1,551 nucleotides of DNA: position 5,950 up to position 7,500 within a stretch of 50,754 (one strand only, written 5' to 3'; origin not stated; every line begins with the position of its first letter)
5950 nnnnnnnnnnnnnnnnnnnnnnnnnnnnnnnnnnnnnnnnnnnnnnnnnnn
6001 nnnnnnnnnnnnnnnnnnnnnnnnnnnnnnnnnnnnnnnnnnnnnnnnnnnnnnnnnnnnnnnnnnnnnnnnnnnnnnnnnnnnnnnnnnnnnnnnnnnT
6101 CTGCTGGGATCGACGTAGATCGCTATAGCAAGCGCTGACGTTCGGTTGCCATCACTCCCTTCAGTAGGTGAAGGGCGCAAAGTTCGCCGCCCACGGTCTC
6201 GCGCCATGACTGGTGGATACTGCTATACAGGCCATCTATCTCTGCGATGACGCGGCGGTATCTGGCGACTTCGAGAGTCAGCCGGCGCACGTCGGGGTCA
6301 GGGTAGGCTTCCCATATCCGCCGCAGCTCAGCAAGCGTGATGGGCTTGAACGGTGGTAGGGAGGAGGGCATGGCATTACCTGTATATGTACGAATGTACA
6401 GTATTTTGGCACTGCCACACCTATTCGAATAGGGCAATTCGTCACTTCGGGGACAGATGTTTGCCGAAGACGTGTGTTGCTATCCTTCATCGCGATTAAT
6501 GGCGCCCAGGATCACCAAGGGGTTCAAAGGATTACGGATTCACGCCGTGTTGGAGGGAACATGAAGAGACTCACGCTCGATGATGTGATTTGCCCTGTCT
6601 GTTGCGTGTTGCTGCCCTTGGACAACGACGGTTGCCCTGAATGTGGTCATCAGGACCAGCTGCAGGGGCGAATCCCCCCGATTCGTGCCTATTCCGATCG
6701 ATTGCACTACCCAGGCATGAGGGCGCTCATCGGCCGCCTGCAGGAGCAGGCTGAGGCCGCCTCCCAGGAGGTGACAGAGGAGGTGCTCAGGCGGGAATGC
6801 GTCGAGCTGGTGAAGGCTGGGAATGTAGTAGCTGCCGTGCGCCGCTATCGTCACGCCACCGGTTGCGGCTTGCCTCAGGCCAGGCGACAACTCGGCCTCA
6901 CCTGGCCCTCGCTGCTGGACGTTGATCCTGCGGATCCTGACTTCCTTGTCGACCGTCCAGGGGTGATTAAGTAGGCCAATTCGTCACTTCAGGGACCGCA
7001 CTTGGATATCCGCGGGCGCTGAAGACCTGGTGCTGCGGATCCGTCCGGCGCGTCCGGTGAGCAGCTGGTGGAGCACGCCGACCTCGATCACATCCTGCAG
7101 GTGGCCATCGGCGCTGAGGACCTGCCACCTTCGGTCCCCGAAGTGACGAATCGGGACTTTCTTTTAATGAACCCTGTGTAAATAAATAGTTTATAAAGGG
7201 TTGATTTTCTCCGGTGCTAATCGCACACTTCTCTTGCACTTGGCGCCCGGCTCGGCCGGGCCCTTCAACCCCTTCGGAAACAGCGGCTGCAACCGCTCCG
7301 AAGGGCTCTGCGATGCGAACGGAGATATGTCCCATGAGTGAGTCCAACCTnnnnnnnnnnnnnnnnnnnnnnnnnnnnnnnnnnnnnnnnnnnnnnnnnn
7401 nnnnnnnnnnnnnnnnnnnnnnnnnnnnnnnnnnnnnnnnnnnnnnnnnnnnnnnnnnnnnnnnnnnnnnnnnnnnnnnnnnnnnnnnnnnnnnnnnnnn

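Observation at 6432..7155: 22-bp repeat family brackets a zinc-ribbon / L7-L12-CTD-like gene and the solo 104-bp unit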

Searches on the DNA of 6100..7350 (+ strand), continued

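Call 91: get_annotated_region(hit=H86, flank=2500)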
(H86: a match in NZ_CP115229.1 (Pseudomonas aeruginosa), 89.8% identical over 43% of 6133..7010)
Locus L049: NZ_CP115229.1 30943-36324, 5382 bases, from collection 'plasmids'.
description: Pseudomonas aeruginosa strain F052 plasmid pF052_2, complete sequence
organism: Pseudomonas aeruginosa (NCBI taxid 287)
taxonomy: Bacteria; Pseudomonadota; Gammaproteobacteria; Pseudomonadales; Pseudomonadaceae; Pseudomonas; Pseudomonas aeruginosa
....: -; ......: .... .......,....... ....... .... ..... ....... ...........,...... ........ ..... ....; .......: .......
typing (MOB-suite, as given by PLSDB): non-mobilizable; replicon rep_cluster_2025
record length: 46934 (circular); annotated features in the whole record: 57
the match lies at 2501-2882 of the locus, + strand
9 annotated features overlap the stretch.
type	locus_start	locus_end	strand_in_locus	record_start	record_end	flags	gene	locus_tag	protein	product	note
CDS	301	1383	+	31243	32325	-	-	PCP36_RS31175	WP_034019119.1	DNA-binding protein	-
CDS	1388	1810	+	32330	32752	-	-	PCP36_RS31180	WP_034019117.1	hypothetical protein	-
CDS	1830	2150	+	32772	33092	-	-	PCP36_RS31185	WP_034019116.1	hypothetical protein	-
CDS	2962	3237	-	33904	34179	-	-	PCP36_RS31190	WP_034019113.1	type II toxin-antitoxin system RelE/ParE family toxin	GO:0030541 - plasmid partitioning [Evidence IEA]; GO:0051290 - protein heterotetramerization [Evidence IEA]; GO:0009432 ...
CDS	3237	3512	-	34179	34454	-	-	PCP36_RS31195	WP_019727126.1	ribbon-helix-helix domain-containing protein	-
CDS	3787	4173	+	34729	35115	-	-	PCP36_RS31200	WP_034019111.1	hypothetical protein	-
CDS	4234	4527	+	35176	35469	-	-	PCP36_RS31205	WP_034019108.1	hypothetical protein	-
CDS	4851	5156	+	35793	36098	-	-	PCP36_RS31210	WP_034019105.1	TrfB-related DNA-binding protein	-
CDS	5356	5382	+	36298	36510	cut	-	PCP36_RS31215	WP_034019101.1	hypothetical protein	-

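Call 92: get_annotated_region(hit=H63, flank=2500)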
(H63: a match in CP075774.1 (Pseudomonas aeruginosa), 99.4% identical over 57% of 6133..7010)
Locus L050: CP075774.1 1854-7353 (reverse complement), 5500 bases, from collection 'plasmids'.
description: Pseudomonas aeruginosa strain PaLo530 plasmid pPH1PALO530, complete sequence
organism: Pseudomonas aeruginosa (NCBI taxid 287)
taxonomy: Bacteria; Pseudomonadota; Gammaproteobacteria; Pseudomonadales; Pseudomonadaceae; Pseudomonas; Pseudomonas aeruginosa
host: -; source: Homo sapiens,Cell culture; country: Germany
typing (MOB-suite, as given by PLSDB): non-mobilizable
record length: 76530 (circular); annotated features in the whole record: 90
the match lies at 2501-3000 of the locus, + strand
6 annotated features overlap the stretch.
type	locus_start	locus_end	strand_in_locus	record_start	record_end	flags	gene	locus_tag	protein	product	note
CDS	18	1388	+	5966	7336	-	-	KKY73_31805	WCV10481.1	IS1182 family transposase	-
CDS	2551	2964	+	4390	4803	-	-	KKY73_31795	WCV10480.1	hypothetical protein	-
CDS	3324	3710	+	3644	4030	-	-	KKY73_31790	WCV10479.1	hypothetical protein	-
CDS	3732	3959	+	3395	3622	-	-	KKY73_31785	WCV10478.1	hypothetical protein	-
CDS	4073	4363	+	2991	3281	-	-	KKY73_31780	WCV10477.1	transcriptional regulator KorA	-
CDS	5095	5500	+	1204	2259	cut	-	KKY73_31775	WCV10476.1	DNA-binding protein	-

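Call 115: search_dna_similar(query=L038:3040-3760:+, collection=plasmids, mode=distant, max_rows=40, rows=spread)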
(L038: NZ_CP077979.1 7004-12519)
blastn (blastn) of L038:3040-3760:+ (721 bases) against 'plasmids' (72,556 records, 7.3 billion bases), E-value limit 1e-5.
Records with a match: 1691; places in all: 1741; records where one place covers at least 80% of the query: 25.
Best place of each record, by identity: >=99% 12; 95-99% 9; 80-90% 8; 60-80% 1662.
By first word of the organism name: Escherichia 1226; Shigella 143; Rhizobium 64; Salmonella 62; Pseudomonas 59; Sinorhizobium 50; Klebsiella 43; Ralstonia 11; Citrobacter 5; Xylella 5; and 17 more.
By predicted mobility (MOB-suite, as given by PLSDB): conjugative 1054; non-mobilizable 455; mobilizable 182.
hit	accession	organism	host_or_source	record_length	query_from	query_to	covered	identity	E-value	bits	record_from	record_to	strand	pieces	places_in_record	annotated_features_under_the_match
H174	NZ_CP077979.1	Pseudomonas aeruginosa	Homo sapiens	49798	1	721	100%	100.0%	0e+0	1301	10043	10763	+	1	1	type II toxin-antitoxin system RelE/ParE family toxin | ribbon-helix-helix domain-containing protein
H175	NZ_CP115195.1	Pseudomonas aeruginosa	Homo sapiens,culture samples from human ...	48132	50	563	71%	78.6%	4e-118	432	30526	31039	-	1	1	type II toxin-antitoxin system RelE/ParE family toxin | ribbon-helix-helix domain-containing protein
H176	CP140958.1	Sinorhizobium meliloti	Medicago lupulina,whole organism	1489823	43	562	72%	70.8%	9e-63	248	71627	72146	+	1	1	type II toxin-antitoxin system RelE/ParE family toxin | ribbon-helix-helix domain-containing protein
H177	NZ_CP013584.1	Rhizobium phaseoli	Phaseolus vulgaris,Whole ...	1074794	42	510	65%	71.8%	1e-60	241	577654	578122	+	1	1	record has no annotation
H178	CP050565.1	Rhizobium leguminosarum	Lathyrus sativus,cell culture,root ...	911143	43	488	62%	70.5%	9e-50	205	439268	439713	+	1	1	type II toxin-antitoxin system RelE/ParE family toxin | ribbon-helix-helix protein, CopG family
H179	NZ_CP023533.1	Escherichia coli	Homo sapiens,human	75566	43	489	62%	68.3%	2e-33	151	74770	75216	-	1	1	type II toxin-antitoxin system RelE/ParE family toxin | ribbon-helix-helix domain-containing protein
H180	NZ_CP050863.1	Escherichia coli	Homo sapiens,colonoscopy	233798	43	489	62%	68.3%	2e-33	151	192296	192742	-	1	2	type II toxin-antitoxin system RelE/ParE family toxin | ribbon-helix-helix domain-containing protein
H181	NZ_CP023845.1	Escherichia coli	Homo sapiens,Bacterial isolate,feces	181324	43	489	62%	68.1%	2e-32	147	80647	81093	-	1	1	type II toxin-antitoxin system RelE/ParE family toxin | ribbon-helix-helix domain-containing protein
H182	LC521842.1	Escherichia coli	Homo sapiens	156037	43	489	62%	68.1%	2e-32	147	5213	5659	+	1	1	plasmid stabilization protein | CopG family transcriptional regulator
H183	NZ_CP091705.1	Escherichia coli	river water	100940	43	489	62%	68.1%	2e-32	147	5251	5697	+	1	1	type II toxin-antitoxin system RelE/ParE family toxin | ribbon-helix-helix domain-containing protein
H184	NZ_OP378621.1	Escherichia coli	-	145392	43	489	62%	68.1%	2e-32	147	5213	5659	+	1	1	type II toxin-antitoxin system RelE/ParE family toxin | ribbon-helix-helix domain-containing protein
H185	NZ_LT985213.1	Escherichia coli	-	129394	43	489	62%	68.1%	2e-32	147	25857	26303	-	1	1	type II toxin-antitoxin system RelE/ParE family toxin | ribbon-helix-helix domain-containing protein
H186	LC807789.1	Escherichia coli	drain water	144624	43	489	62%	68.1%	2e-32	147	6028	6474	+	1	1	none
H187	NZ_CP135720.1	Escherichia coli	-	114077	43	489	62%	68.1%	2e-32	147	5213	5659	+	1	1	type II toxin-antitoxin system RelE/ParE family toxin | ribbon-helix-helix domain-containing protein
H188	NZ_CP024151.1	Escherichia coli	single cell,clinical patient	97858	212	489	39%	73.8%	8e-38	165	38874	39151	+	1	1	ribbon-helix-helix domain-containing protein | type II toxin-antitoxin system RelE/ParE family toxin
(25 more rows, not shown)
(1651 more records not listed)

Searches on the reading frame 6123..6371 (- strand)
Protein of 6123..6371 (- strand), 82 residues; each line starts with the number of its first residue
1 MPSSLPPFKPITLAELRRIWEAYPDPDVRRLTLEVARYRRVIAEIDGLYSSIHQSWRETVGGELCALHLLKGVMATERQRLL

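Call 15: search_protein_families(library=pfam, proteins=[window:6123-6371:-], max_evalue=1)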
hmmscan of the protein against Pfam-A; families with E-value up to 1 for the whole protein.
window:6123-6371:- (82 aa): 1 family
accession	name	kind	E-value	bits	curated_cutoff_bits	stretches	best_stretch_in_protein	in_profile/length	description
PF18609.8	SAM_Exu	-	0.053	14.2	28.9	1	36-59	19-42/72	Exuperantia SAM-like domain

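Call 98: search_protein_families(library=ncbifam, proteins=[window:6123-6371:-], max_evalue=1)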
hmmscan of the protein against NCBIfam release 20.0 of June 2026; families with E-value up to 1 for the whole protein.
window:6123-6371:- (82 aa): 0 families

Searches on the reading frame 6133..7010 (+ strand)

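Call 49: search_protein_families(library=pfam, proteins=[L038:1419-2591:+, L039:300-1379:+, L038:883-1359:+], max_evalue=0.01)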
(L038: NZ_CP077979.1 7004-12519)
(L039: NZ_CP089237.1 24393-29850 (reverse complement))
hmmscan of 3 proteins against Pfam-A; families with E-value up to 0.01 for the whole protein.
L038:1419-2591:+ (391 aa): 0 families

L039:300-1379:+ (360 aa): 2 families
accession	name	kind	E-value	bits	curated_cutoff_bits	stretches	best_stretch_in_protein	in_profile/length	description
PF11740.13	KfrA_N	-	5.1e-14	53.4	26.1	1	16-128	4-110/113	Plasmid replication region DNA-binding N-term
PF25443.1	ANG-1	-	0.0059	17.2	28.5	1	120-166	37-83/105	ANG-1-like domain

L038:883-1359:+ (159 aa): 1 family
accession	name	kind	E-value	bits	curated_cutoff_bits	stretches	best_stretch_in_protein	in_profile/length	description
PF07215.16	DUF1419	-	0.00077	20.1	23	1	80-130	40-86/112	Protein of unknown function (DUF1419)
